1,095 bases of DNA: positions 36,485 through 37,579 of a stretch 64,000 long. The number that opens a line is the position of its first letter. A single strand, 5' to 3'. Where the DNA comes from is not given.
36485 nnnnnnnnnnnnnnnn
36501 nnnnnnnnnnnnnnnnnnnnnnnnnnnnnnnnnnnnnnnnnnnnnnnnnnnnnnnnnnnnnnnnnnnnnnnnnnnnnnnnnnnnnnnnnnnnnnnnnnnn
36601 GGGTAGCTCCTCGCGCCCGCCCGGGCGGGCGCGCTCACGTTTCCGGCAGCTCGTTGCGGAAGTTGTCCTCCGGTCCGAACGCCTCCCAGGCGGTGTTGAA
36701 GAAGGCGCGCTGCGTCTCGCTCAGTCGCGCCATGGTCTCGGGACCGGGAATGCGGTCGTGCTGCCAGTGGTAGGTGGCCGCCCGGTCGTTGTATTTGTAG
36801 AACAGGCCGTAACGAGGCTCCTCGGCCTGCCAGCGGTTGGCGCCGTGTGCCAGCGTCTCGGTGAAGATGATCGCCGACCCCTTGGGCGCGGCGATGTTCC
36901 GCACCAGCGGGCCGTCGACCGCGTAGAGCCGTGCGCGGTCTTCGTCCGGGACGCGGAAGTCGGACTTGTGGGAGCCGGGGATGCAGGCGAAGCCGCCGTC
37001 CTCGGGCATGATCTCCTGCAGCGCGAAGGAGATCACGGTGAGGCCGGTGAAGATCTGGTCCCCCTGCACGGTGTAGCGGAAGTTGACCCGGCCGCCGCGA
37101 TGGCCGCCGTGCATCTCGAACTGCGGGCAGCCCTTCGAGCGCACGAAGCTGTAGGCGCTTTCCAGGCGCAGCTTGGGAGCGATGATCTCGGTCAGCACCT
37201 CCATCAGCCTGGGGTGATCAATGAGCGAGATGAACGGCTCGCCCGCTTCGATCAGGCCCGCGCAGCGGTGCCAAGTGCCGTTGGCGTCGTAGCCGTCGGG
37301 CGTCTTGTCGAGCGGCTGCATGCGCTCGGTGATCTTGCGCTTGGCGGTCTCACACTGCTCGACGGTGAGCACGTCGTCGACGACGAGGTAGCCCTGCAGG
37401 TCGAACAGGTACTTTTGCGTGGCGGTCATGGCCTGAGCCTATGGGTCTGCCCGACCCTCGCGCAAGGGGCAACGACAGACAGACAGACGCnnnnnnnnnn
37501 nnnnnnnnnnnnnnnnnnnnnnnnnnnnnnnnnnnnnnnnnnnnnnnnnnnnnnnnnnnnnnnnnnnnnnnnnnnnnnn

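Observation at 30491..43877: Thirteen co-directional genes join an LplABC-type importer to an enzyme set that matches no pathway I know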

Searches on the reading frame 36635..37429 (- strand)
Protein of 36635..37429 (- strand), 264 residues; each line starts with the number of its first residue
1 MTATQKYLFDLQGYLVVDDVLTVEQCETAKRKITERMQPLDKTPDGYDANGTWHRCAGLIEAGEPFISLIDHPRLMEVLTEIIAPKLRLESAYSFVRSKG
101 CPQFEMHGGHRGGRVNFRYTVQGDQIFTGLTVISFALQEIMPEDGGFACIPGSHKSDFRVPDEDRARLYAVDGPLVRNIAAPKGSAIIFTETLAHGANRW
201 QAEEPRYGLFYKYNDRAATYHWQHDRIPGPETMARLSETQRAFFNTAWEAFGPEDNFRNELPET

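Call 4: search_protein_families(library=pfam, proteins=[window:36635-37429:-], max_evalue=0.01)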
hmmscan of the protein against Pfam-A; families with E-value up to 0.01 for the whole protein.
window:36635-37429:- (264 aa): 1 family
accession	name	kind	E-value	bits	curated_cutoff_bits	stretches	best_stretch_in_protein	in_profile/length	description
PF05721.19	PhyH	-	4.1e-11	44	22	1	9-206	1-211/213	Phytanoyl-CoA dioxygenase (PhyH)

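Call 7: search_protein_families(library=ncbifam, proteins=[window:36635-37429:-], max_evalue=0.01)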
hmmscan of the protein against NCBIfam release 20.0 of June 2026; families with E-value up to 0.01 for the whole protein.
window:36635-37429:- (264 aa): 1 family
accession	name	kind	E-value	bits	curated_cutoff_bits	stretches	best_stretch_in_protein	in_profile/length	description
TIGR02408.1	ectoine_ThpD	equivalog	0.0076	15.6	336.5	0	158-217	193-251/277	ectoine hydroxylase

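Call 30: search_solved_structures(query=window:36635-37429:-, max_evalue=0.01, show_alignments=1)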
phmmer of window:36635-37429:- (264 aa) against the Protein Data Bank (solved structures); distinct sequences matched with E-value up to 0.01: 3.
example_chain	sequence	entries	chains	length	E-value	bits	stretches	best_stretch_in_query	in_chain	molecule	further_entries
4xc9_A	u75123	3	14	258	7.4e-10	42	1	2-214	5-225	oxidase/hydroxylase | Putative oxidase/hydroxylase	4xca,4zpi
4xcb_A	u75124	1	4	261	7.8e-10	41.9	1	2-214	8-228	oxidase/hydroxylase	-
4mhr_A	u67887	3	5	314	0.0046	19.7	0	153-215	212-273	Ectoine hydroxylase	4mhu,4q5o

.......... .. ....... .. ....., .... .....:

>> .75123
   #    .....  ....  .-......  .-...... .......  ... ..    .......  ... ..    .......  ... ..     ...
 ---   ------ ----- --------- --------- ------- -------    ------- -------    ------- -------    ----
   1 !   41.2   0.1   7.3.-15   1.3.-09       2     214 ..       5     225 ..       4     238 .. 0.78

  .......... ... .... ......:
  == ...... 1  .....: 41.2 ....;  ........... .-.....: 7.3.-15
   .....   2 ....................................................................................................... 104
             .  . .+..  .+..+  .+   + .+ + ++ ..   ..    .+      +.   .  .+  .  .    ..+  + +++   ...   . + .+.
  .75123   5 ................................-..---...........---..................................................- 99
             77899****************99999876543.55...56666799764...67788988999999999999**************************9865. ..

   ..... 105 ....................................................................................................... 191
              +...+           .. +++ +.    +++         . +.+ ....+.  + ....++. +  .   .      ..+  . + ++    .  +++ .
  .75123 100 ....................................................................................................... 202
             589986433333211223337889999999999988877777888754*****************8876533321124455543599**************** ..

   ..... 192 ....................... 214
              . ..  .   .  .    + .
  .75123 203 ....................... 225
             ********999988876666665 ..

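Call 74: find_homologous_proteins(query=window:36635-37429:-, max_evalue=0.00001)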
Query window:36635-37429:- (264 aa): 772 proteins with E <= 0.00001 among 1050 candidates; the best 120 are listed.
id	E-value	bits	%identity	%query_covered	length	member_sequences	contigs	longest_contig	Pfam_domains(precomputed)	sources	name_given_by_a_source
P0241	2.7e-174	596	95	100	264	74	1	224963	PF05721.20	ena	-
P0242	1.0e-161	555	89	100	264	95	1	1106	PF05721.20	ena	-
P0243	9.5e-159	545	86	100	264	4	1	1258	PF05721.20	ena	-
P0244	8.2e-149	512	83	100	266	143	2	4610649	PF05721.20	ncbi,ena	-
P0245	1.1e-147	509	80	100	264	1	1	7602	PF05721.20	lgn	-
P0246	2.6e-140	485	79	100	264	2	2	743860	PF05721.20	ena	-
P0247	6.9e-140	483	78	100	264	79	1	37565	PF05721.20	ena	-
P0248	1.4e-137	476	76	100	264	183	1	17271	PF05721.20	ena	-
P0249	3.3e-137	474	78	100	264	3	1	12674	PF05721.20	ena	-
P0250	1.7e-123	429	69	100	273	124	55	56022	PF05721.20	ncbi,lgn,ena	-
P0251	3.0e-122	425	68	100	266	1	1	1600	PF05721.20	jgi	jgi:hypothetical protein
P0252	4.6e-122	425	68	100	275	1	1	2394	PF05721.20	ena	-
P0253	8.0e-122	424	68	100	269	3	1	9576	PF05721.20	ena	-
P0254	1.2e-121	423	69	100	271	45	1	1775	PF05721.20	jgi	-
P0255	1.8e-121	423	68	100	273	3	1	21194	PF05721.20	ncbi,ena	-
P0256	2.7e-121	422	69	100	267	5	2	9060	PF05721.20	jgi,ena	-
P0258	2.0e-119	416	68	100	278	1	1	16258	PF05721.20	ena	-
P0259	1.3e-118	413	66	100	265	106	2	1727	PF05721.20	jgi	jgi:ectoine hydroxylase-related dioxygenase (phytanoyl-CoA dioxygenase family)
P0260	1.4e-118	413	68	100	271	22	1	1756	PF05721.20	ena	-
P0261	2.5e-118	413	67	100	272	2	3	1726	PF05721.20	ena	-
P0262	3.4e-118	412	67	100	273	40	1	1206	PF05721.20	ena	-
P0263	5.7e-118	411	67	100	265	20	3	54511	PF05721.20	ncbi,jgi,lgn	ncbi:MAG: ectoine hydroxylase-related dioxygenase (phytanoyl-CoA dioxygenase family) [Candidatus Lat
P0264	5.9e-118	411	65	100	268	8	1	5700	PF05721.20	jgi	jgi:hypothetical protein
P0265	6.5e-118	411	67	100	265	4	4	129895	PF05721.20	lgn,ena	-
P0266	2.1e-117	409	66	100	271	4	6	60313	PF05721.20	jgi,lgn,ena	jgi:hypothetical protein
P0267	4.7e-117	408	67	100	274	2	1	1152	PF05721.20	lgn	-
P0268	5.9e-117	408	66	100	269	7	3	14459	PF05721.20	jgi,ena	-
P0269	1.2e-116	407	65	100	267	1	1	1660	PF05721.20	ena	-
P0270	1.2e-116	407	67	100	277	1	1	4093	PF05721.20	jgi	jgi:ectoine hydroxylase-related dioxygenase (phytanoyl-CoA dioxygenase family)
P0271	1.4e-116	407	67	100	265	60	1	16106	PF05721.20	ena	-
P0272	2.1e-116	406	68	99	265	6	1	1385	PF05721.20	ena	-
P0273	8.2e-116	404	66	100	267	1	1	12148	PF05721.20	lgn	-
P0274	1.9e-115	403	65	100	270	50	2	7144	PF05721.20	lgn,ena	-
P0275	1.2e-114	400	66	100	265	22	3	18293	PF05721.20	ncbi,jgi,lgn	ncbi:MAG: phytanoyl-CoA dioxygenase family protein [Candidatus Latescibacterota bacterium]|jgi:hypot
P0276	1.6e-114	400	64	100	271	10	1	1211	PF05721.20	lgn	-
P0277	2.2e-114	400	66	99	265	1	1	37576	PF05721.20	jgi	jgi:hypothetical protein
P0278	2.0e-113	396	65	100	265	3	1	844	PF05721.20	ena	-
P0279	2.1e-113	396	63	100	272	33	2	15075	PF05721.20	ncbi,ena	-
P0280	3.0e-113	396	65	100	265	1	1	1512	PF05721.20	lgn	-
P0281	4.2e-113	395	63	100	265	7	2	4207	PF05721.20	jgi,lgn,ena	-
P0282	5.2e-113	395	65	100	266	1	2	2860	PF05721.20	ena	-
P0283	6.7e-113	395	63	100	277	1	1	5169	PF05721.20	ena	-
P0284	1.3e-112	394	64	100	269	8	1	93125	PF05721.20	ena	-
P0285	2.0e-112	393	66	100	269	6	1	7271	PF05721.20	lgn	-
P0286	2.1e-112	393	65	100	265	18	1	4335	PF05721.20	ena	-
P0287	2.5e-112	393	63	100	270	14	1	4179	PF05721.20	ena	-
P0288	2.9e-112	393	65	100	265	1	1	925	PF05721.20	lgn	-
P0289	5.6e-112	392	65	100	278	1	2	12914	PF05721.20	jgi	jgi:hypothetical protein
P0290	8.5e-112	391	64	100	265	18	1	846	PF05721.20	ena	-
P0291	8.9e-111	388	63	100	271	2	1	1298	PF05721.20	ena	-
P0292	9.7e-111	388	63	100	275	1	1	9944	PF05721.20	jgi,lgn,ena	-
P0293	1.6e-110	387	64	100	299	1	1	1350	PF05721.20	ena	-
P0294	2.5e-110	386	62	100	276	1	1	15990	PF05721.20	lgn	-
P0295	7.1e-110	385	63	99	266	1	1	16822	PF05721.20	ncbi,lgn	-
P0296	8.6e-110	384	61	100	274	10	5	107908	PF05721.20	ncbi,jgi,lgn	jgi:hypothetical protein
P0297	1.6e-107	377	61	100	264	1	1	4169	PF05721.20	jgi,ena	-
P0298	1.4e-106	374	61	100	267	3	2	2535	PF05721.20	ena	-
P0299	1.5e-106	374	61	99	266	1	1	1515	PF05721.20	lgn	-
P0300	1.6e-105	370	61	96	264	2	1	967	PF05721.20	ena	-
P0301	9.5e-103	361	62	100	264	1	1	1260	PF05721.20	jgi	jgi:hypothetical protein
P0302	4.7e-102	359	68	85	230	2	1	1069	PF05721.20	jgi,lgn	-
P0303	4.0e-99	349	66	85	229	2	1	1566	PF05721.20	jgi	jgi:hypothetical protein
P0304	2.8e-98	347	59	98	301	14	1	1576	PF05721.20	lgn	-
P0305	4.2e-93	330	55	100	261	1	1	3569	PF05721.20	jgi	-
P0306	3.0e-91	324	80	67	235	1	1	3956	PF05721.20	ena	-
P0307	4.2e-87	310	56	100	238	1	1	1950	PF05721.20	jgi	jgi:ectoine hydroxylase-related dioxygenase (phytanoyl-CoA dioxygenase family)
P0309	1.6e-82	295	76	64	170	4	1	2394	PF05721.20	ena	-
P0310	5.4e-81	290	67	70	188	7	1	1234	PF05721.20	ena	-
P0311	2.0e-79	285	67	70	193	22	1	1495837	PF05721.20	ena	-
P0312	6.6e-79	283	50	99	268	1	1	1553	PF05721.20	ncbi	-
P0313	6.0e-72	260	47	98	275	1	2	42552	PF05721.20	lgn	-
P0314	4.1e-65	238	44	99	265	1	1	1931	PF05721.20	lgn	-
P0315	3.2e-64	235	45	98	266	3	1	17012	PF05721.20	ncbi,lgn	ncbi:MAG: phytanoyl-CoA dioxygenase family protein [Pirellula sp.]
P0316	1.3e-61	227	77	48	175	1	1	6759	PF05721.20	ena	-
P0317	2.8e-60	222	65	56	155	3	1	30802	PF05721.20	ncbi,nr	ncbi:MAG: hypothetical protein CMJ49_12185 [Planctomycetaceae bacterium]|nr:hypothetical protein [Pl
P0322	1.1e-48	184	39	92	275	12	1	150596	PF05721.20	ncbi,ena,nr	ncbi:MAG: phytanoyl-CoA dioxygenase family protein [Spirochaetaceae bacterium]|nr:phytanoyl-CoA diox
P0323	2.1e-48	183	41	92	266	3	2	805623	PF05721.20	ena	-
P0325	7.5e-46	175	46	75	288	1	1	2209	PF05721.20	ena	-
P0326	8.7e-46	175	39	92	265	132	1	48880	PF05721.20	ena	-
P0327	7.4e-44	168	39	97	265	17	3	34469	PF05721.20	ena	-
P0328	2.1e-41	160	38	93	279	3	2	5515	PF05721.20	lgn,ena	-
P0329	6.3e-41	159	37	92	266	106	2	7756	PF05721.20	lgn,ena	-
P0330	4.6e-40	156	40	83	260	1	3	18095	PF05721.20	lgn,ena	-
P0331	1.1e-39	155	36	92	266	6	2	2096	PF05721.20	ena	-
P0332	2.3e-39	154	36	94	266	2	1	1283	PF05721.20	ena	-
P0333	5.9e-39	152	36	81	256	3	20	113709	PF05721.20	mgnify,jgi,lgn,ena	mgnify:CR=1 FL=1|jgi:hypothetical protein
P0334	9.2e-39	152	35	92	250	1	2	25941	PF05721.20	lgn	-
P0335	1.8e-38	151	36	97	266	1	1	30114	PF05721.20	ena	-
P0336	2.0e-38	150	41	81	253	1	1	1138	PF05721.20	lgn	-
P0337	2.5e-38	150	36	92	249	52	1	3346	PF05721.20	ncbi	ncbi:MAG: phytanoyl-CoA dioxygenase family protein [Cyanobacteria bacterium J06632_19]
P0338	3.2e-38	150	35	92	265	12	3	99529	PF05721.20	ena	-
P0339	1.0e-37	148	38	92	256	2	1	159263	PF05721.20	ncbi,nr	ncbi:MAG: hypothetical protein KatS3mg115_0649 [Candidatus Poribacteria bacterium]|nr:MAG: hypotheti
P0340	1.8e-37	147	37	94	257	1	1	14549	PF05721.20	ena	-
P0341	2.1e-37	147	39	92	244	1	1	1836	PF05721.20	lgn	-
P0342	2.2e-37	147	36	92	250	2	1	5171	PF05721.20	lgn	-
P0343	2.2e-37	147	40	81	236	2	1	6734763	PF05721.20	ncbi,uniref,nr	ncbi:phytanoyl-CoA dioxygenase family protein [Paenibacillus silvisoli]|uniref:phytanoyl-CoA dioxyge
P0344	2.7e-37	147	36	92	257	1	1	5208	PF05721.20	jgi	-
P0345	2.9e-37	147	39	81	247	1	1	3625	PF05721.20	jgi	jgi:hypothetical protein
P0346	4.6e-37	146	36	93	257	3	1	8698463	PF05721.20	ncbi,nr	ncbi:protein involved in biosynthesis of mitomycin antibiotics/polyketide fumonisin [Rivularia sp. P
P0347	4.8e-37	146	39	92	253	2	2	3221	PF05721.20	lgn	-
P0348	5.4e-37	146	37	92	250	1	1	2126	PF05721.20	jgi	jgi:hypothetical protein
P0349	8.9e-37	145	35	93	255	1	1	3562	PF05721.20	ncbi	ncbi:MAG: phytanoyl-CoA dioxygenase family protein, partial [Rivularia sp. (in: cyanobacteria)]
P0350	1.1e-36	145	39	83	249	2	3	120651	PF05721.20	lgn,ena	-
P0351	1.3e-36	144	35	93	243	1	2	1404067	PF05721.20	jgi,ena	jgi:hypothetical protein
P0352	1.8e-36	144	36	92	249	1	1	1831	PF05721.20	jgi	-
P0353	2.5e-36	144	38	81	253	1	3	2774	PF05721.20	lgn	-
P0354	3.9e-36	143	35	96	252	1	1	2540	PF05721.20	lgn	-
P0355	4.3e-36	143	40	83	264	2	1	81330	PF05721.20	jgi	jgi:hypothetical protein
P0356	4.6e-36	143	38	81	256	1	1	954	PF05721.20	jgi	jgi:ectoine hydroxylase-related dioxygenase (phytanoyl-CoA dioxygenase family)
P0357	4.8e-36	143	37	91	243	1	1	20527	PF05721.20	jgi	jgi:hypothetical protein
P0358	6.3e-36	142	36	92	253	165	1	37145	PF05721.20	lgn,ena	-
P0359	6.4e-36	142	38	81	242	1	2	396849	PF05721.20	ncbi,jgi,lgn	jgi:ectoine hydroxylase-related dioxygenase (phytanoyl-CoA dioxygenase family)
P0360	8.2e-36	142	36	92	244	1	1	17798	PF05721.20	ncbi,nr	ncbi:MAG: hypothetical protein JWN98_2716 [Abditibacteriota bacterium]|nr:hypothetical protein [Abdi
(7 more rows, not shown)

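Call 75: find_encoding_contigs(protein=P0265, flank=8000, max_places=2)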
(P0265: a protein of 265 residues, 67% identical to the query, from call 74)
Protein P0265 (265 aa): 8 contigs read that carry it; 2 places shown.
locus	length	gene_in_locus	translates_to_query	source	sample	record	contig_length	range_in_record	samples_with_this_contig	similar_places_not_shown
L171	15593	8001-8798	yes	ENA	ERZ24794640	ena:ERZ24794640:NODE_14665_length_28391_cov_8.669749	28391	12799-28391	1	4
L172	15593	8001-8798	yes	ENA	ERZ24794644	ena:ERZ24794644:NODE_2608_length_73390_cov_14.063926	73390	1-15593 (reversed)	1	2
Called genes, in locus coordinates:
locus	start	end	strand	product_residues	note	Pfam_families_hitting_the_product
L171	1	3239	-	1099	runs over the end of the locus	PF00873:ACR_tran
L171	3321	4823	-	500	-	PF00364:Biotin_lipoyl (faint), PF25917:BSH_RND, PF25919:BSH_CusB (weak), PF25973:BSH_CzcB, PF25984:BSH_YknX (faint), PF25954:Beta-barrel_RND_2, PF25989:YknX_C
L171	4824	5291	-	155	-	-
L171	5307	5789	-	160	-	PF13490:zf-HC2 (weak)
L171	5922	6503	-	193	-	PF04542:Sigma70_r2, PF08281:Sigma70_r4_2, PF04545:Sigma70_r4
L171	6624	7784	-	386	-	PF01408:GFO_IDH_MocA, PF22725:GFO_IDH_MocA_C3 (weak)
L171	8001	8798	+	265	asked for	PF05721:PhyH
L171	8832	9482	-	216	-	PF00702:Hydrolase, PF12710:HAD, PF13419:HAD_2, PF13242:Hydrolase_like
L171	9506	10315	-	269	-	-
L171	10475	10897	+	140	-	PF10604:Polyketide_cyc2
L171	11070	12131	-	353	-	PF04055:Radical_SAM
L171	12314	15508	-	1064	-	PF02811:PHP, PF07733:DNA_pol3_alpha, PF17657:DNA_pol3_finger, PF14579:HHH_6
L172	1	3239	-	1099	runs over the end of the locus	PF00873:ACR_tran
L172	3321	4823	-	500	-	PF00364:Biotin_lipoyl (faint), PF25917:BSH_RND, PF25919:BSH_CusB (weak), PF25973:BSH_CzcB, PF25984:BSH_YknX (faint), PF25954:Beta-barrel_RND_2, PF25989:YknX_C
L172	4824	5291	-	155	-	-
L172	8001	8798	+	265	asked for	PF05721:PhyH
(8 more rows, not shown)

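Call 76: find_encoding_contigs(protein=P0296, flank=8000, max_places=2)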
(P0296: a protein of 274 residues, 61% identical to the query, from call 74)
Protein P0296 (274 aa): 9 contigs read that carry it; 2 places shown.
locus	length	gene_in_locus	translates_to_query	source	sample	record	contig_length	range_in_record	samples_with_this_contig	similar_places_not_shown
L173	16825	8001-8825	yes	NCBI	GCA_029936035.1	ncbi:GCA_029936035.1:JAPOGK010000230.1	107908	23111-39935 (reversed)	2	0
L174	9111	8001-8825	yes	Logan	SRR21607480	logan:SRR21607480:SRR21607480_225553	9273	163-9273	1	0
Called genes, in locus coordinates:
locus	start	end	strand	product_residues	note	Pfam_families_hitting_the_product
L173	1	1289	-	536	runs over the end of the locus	PF13585:CHU_C, PF13860:FlgD_ig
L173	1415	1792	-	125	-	-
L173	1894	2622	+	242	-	PF05721:PhyH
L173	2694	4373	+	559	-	PF02129:Peptidase_S15, PF08530:PepX_C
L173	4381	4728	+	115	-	-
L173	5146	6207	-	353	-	PF00149:Metallophos, PF16370:MetallophosC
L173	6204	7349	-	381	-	PF02746:MR_MLE_N, PF13378:MR_MLE_C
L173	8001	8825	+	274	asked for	PF05721:PhyH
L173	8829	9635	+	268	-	PF07286:D-Glu_cyclase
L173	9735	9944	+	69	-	-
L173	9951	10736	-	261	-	PF02633:Creatininase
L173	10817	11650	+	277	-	PF05721:PhyH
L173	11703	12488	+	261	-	PF05721:PhyH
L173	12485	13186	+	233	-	PF05721:PhyH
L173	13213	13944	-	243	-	PF05721:PhyH (faint)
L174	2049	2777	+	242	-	PF05721:PhyH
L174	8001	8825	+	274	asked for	PF05721:PhyH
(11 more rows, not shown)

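Call 77: find_encoding_contigs(protein=P0284, flank=8000, max_places=2)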
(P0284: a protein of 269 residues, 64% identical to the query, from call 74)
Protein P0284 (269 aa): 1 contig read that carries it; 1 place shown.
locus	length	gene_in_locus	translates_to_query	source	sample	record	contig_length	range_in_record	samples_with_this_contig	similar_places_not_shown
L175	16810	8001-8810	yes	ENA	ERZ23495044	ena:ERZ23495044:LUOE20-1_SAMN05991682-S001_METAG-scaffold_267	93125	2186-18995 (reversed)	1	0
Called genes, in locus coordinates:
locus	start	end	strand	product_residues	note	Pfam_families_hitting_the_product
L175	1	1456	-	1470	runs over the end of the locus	PF02687:FtsX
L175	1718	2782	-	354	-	PF24827:AstE_AspA_cat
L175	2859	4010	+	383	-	PF01408:GFO_IDH_MocA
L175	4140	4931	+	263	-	PF01261:AP_endonuc_2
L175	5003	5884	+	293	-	PF05721:PhyH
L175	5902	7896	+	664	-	PF20581:DUF6785, PF20580:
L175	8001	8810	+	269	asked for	PF05721:PhyH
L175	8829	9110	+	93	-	-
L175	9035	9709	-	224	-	PF05721:PhyH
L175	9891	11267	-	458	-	-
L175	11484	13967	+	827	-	-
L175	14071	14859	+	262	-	PF01784:DUF34_NIF3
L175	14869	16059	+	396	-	PF02746:MR_MLE_N, PF13378:MR_MLE_C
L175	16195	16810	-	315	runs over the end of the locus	-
